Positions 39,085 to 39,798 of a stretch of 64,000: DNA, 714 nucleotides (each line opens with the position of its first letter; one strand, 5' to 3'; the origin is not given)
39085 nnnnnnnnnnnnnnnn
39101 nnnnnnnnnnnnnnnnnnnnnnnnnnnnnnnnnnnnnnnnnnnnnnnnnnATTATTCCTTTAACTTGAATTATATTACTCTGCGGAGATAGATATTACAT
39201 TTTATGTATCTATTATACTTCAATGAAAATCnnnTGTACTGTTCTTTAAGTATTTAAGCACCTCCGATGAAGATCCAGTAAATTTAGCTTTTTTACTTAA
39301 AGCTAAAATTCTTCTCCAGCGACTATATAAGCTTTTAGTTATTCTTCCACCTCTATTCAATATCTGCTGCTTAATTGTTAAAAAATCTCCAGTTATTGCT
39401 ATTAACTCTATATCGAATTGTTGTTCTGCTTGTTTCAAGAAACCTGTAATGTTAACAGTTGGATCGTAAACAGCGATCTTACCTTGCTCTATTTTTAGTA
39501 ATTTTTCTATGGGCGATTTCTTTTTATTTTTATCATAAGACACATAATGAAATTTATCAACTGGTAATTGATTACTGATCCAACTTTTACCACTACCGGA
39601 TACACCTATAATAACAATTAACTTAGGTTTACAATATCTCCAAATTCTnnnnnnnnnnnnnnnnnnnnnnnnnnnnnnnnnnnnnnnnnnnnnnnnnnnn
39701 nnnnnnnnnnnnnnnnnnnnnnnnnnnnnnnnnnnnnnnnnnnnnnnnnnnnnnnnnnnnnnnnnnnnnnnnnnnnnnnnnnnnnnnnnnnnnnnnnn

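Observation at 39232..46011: Two different homing endonucleases (GIY-YIG and HNH) carry the same C-terminal P-loop kinase-like domain and flank the capsid/scaffold genes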

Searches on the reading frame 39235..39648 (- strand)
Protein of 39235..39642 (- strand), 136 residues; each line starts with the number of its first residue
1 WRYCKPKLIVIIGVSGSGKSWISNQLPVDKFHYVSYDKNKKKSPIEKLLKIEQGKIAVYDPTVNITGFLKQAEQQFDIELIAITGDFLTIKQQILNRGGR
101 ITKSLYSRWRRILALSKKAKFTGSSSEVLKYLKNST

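Call 10: find_homologous_proteins(query=A1, max_evalue=0.001)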
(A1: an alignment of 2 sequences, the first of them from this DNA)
Query A1 (2 sequences) (136 aa, profile of the alignment): 3 proteins with E <= 0.001 among 624 candidates.
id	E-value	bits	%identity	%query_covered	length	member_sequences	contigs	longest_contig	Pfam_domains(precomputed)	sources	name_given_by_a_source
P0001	2.9e-38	149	29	57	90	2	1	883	-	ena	-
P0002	4.9e-38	148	99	66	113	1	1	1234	-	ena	-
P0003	3.7e-8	51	30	92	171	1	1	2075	-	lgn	-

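Call 11: search_solved_structures(query=A1, max_evalue=10, show_alignments=3)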
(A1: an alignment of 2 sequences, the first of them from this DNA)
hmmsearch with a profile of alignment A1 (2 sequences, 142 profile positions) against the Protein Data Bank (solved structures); distinct sequences matched with E-value up to 10: 37.
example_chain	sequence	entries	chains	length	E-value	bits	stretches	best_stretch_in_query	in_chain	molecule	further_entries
5zme_A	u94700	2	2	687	0.0078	19.4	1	6-29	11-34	ATPase ARSA1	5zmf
1knq_A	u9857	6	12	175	0.0096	19.1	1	7-32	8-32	Gluconate kinase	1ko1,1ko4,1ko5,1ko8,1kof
9drz_A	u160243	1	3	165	0.024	17.8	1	7-101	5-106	p-loop containing nucleoside triphosphatehydrolase protein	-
3ney_A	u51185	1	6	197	0.047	16.9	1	5-33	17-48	55 kDa erythrocyte membrane protein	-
3eph_A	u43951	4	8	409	0.056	16.6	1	7-58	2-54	tRNA isopentenyltransferase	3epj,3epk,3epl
6c2u_A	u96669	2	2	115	0.14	15.4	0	7-25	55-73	phosphate-loop protein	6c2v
9gxk_A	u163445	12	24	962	0.22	14.7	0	6-24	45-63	UvrABC system protein A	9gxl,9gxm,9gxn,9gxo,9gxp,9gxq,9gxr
3ux8_A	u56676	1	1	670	0.24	14.5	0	9-27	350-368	Excinuclease ABC, A subunit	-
6zhf_A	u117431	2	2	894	0.24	14.5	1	39-96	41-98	Calcium-transporting ATPase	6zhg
9euq_A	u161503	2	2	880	0.25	14.5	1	39-96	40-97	Calcium-transporting ATPase lmo0841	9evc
3a8t_A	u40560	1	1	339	0.25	14.5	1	3-47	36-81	Adenylate isopentenyltransferase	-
2eyu_A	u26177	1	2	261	0.26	14.5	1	6-58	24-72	twitching motility protein PilT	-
6n9l_A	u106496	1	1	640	0.34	14.1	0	6-24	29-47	UvrABC system protein A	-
1x18_X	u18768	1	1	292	0.39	13.9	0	9-43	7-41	GTP-binding protein era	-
1ega_A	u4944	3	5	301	0.42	13.8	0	9-43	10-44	PROTEIN (GTP-BINDING PROTEIN ERA) | GTP-binding protein era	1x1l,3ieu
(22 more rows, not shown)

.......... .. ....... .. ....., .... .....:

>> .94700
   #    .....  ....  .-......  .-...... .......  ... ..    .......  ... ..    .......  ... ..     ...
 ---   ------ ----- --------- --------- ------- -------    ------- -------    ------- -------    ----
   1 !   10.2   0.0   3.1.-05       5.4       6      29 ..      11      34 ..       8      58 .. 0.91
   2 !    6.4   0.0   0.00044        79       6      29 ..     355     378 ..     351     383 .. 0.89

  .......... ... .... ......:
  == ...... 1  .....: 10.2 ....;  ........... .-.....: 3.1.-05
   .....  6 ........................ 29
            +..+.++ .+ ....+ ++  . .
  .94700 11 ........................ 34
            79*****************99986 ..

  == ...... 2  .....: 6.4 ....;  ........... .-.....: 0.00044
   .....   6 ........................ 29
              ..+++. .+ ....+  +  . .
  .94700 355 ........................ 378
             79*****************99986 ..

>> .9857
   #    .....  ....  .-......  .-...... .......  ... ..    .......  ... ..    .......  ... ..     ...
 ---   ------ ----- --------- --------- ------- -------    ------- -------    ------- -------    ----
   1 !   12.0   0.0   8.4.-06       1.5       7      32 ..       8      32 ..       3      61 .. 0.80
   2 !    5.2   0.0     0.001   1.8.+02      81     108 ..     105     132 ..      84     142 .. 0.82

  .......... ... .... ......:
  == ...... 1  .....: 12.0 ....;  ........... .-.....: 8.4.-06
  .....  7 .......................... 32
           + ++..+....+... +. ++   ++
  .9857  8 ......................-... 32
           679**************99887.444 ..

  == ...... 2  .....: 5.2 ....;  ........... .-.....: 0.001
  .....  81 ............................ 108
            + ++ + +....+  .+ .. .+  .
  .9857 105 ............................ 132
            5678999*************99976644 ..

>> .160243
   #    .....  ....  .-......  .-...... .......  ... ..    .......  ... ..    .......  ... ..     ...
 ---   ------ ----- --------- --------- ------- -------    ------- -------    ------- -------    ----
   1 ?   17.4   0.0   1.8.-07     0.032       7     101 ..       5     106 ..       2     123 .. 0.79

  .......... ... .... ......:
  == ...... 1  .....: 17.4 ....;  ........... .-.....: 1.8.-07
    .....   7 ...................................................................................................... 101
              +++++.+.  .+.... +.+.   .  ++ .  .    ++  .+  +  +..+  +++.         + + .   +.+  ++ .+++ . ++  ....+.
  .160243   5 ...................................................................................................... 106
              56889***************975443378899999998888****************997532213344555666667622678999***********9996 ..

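Call 16: find_encoding_contigs(protein=P0003, flank=5000)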
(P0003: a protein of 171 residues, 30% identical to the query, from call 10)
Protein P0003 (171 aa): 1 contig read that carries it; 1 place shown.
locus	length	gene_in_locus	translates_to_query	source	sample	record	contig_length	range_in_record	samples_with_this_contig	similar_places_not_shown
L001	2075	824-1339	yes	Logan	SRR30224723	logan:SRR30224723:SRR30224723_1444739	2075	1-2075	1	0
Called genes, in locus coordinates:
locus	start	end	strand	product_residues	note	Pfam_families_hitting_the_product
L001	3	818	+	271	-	?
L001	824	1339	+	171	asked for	-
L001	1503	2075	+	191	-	?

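Call 23: search_dna_similar(query=window:39235-39642:-, collection=phages, mode=protein, max_evalue=1, max_rows=20)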
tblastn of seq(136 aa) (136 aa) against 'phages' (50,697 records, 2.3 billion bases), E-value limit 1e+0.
No match.

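Call 25: search_protein_representatives(alignment_id=A2)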
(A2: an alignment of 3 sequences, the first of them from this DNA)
Query: 3 sequences, 145 profile positions. Proteins with E-value up to 0.001 (for the whole library): 463; up to 1e-10: 285; up to 1e-30: 16. The best 150 are listed.
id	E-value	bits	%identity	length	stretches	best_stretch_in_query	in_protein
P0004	2.6e-62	225.2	-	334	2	5-143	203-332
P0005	3.4e-55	202.1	-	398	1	1-144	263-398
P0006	4.2e-37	143.5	-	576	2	6-142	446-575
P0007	2.9e-36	140.7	-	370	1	3-144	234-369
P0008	1.2e-35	138.7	-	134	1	4-141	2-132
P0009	2.8e-35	137.5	-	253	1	2-144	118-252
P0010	2.4e-34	134.5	-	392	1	2-144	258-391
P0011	5.0e-34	133.5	-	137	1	5-143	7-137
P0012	5.4e-34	133.4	-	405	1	5-143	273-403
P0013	1.1e-33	132.4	-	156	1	8-142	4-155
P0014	1.3e-33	132.1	-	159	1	5-143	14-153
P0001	5.8e-33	130.0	-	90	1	63-145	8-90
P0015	8.8e-33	129.4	-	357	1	6-144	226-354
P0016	2.9e-32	127.8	-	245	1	5-142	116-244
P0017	4.9e-32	127.0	-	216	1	5-143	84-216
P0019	1.2e-30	122.6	-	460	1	5-144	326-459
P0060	2.6e-25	105.2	-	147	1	6-142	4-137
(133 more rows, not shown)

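Call 36: find_encoding_contigs(protein=P0008, flank=6000, max_places=4)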
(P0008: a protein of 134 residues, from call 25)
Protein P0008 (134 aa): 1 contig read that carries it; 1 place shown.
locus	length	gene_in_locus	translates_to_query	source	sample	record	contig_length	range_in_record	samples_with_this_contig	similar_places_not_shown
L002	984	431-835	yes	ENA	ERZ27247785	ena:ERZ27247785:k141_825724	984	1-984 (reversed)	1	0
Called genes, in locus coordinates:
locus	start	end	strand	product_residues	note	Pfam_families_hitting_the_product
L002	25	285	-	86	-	-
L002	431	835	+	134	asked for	-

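Call 42: find_related_loci(query=A5, collection=viral_contigs, flank=8000)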
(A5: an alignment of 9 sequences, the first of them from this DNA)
Query A5 (138 aa) in viral_contigs; peptide patterns used: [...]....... (x = any residue, [..] = any of these).
71 stretches matched a pattern; 7 encode a relative of the query (tblastn E <= 1e-3); 7 distinct loci.
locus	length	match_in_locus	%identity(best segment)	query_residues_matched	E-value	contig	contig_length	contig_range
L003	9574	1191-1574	43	7-135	5e-27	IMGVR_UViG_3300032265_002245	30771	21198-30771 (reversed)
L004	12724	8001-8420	40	1-136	3e-23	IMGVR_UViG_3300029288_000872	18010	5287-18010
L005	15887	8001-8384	38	10-137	5e-23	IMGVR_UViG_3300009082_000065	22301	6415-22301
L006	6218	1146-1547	35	2-135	1e-22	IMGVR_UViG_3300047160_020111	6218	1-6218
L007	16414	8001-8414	39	3-135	3e-21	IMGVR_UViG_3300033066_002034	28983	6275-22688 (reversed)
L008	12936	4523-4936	39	3-135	3e-21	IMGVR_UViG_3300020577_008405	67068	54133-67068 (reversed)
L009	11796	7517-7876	34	10-136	4e-19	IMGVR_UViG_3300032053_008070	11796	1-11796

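Call 43: predict_structure(alignment_id=A4)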
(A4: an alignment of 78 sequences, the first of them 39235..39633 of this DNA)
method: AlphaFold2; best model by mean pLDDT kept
length: 133 residues; sequences in the alignment: 78
mean_pLDDT: 95.7   pTM: 0.89
mean pLDDT of the five models: 95.7, 95.5, 95.2, 95.2, 94.8
residues with pLDDT >= 90: 127; 70-90: 6; 50-70: 0; < 50: 0
segments of 3 or more residues with pLDDT < 50: none
pLDDT, mean of each block of 10 residues (from residue 1): 97 95 97 91 95 95 97 98 94 95 96 98 97 88
secondary structure, 60 per line:
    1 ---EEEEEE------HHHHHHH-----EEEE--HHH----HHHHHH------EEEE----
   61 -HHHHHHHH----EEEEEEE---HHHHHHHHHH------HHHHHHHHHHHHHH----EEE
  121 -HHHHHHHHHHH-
elements in order: E4-9 H16-22 E28-31 H41-46 E53-56 H62-69 E74-80 H84-93 H100-113 E118-120 H122-132

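Call 49: fold_search(model_id=the predicted structure, library=pdb)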
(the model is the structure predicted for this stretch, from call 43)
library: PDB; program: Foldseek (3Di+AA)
matches with E <= 10: 1183; with E <= 0.001: 42
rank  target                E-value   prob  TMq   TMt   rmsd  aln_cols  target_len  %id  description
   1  2qor                  2.8e-05  1.00  0.63  0.45   6.4       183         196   16  Crystal structure of Plasmodium vivax guanylate kinase (released 2007-08-07)
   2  2anb                  3.4e-05  1.00  0.62  0.43   5.8       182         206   13  Crystal Structure Of Oligomeric E.coli Guanylate Kinase In Complex With GMP (released 2005-08-30)
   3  1gky                  4.4e-05  1.00  0.62  0.47   7.4       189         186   17  REFINED STRUCTURE OF THE COMPLEX BETWEEN GUANYLATE KINASE AND ITS SUBSTRATE GMP AT 2.0 ANGSTROMS RESOLUTION (released 1994-01-31)
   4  3zvl                  4.4e-05  1.00  0.56  0.24   4.9       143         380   15  The structural basis for substrate recognition by mammalian polynucleotide kinase 3' phosphatase (released 2011-11-16)
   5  2anc_F                4.7e-05  1.00  0.60  0.54   4.2       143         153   14  Crystal Structure Of Unliganded Form Of Oligomeric E.coli Guanylate Kinase (released 2005-08-30)
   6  3u7e                  5.8e-05  1.00  0.58  0.24   4.8       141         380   16  Crystal structure of mPNKP catalytic fragment (D170A) (released 2011-12-14)
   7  2if2_C                8.5e-05  1.00  0.66  0.56   6.4       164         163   15  Crystal Structure of the Putative Dephospho-CoA Kinase from Aquifex aeolicus, Northeast Structural Genomics Target QR7 (released 2006-10-03)
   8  9jaf_A                9.6e-05  1.00  0.70  0.50   4.7       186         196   13  GMPK in complex with GMP and sulfate (released 2025-09-03)
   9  2an9_A                9.6e-05  1.00  0.55  0.40   5.8       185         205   12  Crystal Structure Of Oligomeric E.coli Guanylate Kinase In Complex With GDP (released 2005-08-30)
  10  9jac                  1.2e-04  1.00  0.67  0.48   6.6       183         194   13  GMPK in complex with GMP (released 2025-09-03)
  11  9m1v_A                1.3e-04  1.00  0.64  0.56   4.5       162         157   12  Crystal structure of N-terminal domain of hypothetical protein Rv1421 from Mycobacterium tuberculosis H37Rv in complex (released 2025-09-03)
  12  9jai_A                1.3e-04  1.00  0.61  0.44   6.5       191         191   15  GMPK in complex with GMP and ADP (released 2025-09-03)
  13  2f3r_B                1.3e-04  1.00  0.60  0.44   5.4       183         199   13  Crystal Structure Of E.coli Guanylate Kinase In Complex With Ap5G (released 2006-05-30)
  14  3t61_A                1.5e-04  1.00  0.61  0.48   7.7       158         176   14  Crystal Structure of a gluconokinase from Sinorhizobium meliloti 1021 (released 2011-08-17)
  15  4f4j_A                1.6e-04  1.00  0.68  0.51   6.4       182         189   16  Conversion of the enzyme guanylate kinase into a mitotic spindle orienting protein by a single mutation that inhibits  (released 2012-06-13)
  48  9drz_C                1.2e-03  1.00  0.57  0.48   4.1       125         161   21  Structure of Lichtheimia corymbifera Kinase in complex with GDP and MG (released 2024-10-16)
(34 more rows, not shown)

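Call 51: search_dna_similar(query=P0060, collection=phages, mode=protein, max_evalue=0.001, max_rows=25)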
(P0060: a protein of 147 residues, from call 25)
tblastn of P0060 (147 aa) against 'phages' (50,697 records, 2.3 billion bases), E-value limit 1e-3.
No match.

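Call 52: find_homologous_proteins(query=A4, max_evalue=0.00001)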
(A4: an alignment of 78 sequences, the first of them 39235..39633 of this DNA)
Query A4 (78 sequences) (133 aa, profile of the alignment): 325 proteins with E <= 0.00001 among 8000 candidates; the best 120 are listed.
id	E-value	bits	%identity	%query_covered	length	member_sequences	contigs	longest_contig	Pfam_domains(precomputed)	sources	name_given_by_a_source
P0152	1.9e-54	202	30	98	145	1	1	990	PF13401.13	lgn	-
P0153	5.3e-54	200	26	95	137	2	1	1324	-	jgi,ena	-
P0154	7.8e-54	200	30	96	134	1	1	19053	PF06414.19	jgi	jgi:dephospho-CoA kinase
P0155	1.2e-53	199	24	98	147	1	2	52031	-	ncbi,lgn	-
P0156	3.4e-53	198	30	95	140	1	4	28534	PF13401.13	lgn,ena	-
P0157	5.5e-53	197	28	97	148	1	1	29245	PF06414.19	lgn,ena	-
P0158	6.6e-53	197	29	95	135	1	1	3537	-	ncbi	-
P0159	8.3e-53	196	26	96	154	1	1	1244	PF06414.19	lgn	-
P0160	1.1e-52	196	28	95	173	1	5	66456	PF13401.13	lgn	-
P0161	1.3e-52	196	28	95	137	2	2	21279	-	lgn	-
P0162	1.5e-52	195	32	95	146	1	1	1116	-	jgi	jgi:tRNA U34 5-methylaminomethyl-2-thiouridine-forming methyltransferase MnmC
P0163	1.6e-52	195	28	93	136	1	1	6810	PF13401.13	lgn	-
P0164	2.1e-52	195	24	94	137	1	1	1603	-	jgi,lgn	jgi:hypothetical protein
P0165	2.8e-52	195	30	95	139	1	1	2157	PF13207.13,PF13238.13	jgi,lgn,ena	jgi:adenylate kinase family enzyme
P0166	3.8e-52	194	30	96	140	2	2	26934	PF13401.13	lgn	-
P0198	3.5e-50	188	26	95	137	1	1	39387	-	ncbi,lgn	-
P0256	6.8e-48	180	27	93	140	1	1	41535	-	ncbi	-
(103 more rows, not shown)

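Call 53: find_encoding_contigs(protein=P0198, flank=8000, max_places=2)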
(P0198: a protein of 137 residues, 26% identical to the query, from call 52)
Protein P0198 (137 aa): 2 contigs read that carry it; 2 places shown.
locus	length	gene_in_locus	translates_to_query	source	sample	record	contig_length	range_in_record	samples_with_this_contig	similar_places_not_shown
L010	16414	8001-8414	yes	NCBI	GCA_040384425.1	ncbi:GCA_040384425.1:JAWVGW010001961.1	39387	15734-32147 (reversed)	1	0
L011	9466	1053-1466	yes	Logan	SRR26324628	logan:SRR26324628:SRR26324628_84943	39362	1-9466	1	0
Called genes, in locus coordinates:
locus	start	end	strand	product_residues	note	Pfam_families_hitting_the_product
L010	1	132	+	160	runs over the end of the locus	-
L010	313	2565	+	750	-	PF09250:Prim-Pol, PF08706:D5_N, PF19263:DUF5906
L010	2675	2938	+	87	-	-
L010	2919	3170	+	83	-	-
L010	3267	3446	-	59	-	-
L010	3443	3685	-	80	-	-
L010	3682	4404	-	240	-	-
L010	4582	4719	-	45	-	-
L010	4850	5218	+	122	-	-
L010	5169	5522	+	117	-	-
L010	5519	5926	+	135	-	-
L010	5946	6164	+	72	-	-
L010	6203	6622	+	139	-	-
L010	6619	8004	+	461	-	PF17289:Terminase_6C (faint)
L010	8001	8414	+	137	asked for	-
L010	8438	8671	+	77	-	-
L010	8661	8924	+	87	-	-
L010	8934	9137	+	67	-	-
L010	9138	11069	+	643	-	PF23899:SU10_portal (weak)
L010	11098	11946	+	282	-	-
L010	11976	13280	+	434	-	PF17236:SU10_MCP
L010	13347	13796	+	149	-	PF02945:Endonuclease_7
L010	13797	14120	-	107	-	-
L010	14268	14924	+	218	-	-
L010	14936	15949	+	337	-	-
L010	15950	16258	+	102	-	-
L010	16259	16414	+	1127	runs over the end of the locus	-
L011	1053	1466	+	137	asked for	-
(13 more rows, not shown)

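Call 54: find_encoding_contigs(protein=P0256, flank=8000, max_places=2)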
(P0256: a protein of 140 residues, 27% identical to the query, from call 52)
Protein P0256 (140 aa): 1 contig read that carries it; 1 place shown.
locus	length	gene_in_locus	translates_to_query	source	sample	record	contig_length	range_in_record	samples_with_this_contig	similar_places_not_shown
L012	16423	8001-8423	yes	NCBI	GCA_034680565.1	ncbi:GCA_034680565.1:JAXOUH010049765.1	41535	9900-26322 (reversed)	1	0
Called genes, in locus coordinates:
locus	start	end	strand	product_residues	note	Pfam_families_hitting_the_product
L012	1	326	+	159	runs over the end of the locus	-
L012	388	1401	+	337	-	PF01973:MptE-like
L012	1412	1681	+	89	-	-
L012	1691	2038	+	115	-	-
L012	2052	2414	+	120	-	-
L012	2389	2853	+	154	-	-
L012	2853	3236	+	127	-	-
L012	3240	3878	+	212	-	PF24175:SU10_adaptor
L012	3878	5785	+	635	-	-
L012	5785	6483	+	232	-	-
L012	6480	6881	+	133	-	-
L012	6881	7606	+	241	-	-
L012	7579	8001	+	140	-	-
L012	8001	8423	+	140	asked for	-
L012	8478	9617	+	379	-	-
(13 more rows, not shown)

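Call 55: find_encoding_contigs(protein=P0155, flank=8000, max_places=2)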
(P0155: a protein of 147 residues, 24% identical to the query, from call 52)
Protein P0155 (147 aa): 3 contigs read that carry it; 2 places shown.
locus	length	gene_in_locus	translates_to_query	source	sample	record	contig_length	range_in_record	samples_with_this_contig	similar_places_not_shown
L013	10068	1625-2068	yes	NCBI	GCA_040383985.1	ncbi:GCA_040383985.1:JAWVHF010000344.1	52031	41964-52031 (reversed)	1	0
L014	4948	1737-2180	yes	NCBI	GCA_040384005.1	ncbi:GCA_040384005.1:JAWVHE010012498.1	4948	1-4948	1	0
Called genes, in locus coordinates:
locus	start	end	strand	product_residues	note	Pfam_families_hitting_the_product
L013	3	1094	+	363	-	?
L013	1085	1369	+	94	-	-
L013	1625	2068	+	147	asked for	-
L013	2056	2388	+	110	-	-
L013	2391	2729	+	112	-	PF10686:YAcAr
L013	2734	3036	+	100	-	-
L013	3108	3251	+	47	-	-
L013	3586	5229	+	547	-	PF04851:ResIII (weak), PF18766:SWI2_SNF2 (weak), PF00271:Helicase_C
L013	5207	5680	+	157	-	-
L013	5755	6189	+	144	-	-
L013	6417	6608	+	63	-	-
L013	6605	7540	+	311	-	PF12705:PDDEXK_1 (faint), PF10926:DUF2800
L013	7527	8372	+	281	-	-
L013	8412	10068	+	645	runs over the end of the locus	-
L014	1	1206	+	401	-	?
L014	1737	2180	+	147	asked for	-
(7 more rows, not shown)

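Call 66: find_encoding_contigs(protein=P0007, flank=8000, max_places=3)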
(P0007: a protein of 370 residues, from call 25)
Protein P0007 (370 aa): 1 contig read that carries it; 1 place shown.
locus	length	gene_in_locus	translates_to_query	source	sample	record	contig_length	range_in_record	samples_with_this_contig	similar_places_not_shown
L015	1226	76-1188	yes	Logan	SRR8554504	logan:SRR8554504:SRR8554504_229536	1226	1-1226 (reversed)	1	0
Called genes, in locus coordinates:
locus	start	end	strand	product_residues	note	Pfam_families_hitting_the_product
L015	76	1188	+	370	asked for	-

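Call 67: find_encoding_contigs(protein=P0009, flank=8000, max_places=3)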
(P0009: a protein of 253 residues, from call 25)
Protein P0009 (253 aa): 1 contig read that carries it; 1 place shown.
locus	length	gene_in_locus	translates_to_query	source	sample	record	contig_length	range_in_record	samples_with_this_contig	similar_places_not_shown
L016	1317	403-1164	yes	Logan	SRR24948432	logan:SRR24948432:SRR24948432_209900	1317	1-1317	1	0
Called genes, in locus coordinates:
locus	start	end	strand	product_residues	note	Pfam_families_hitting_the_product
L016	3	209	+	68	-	?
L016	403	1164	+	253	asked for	PF03193:RsgA_GTPase (faint)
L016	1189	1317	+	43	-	?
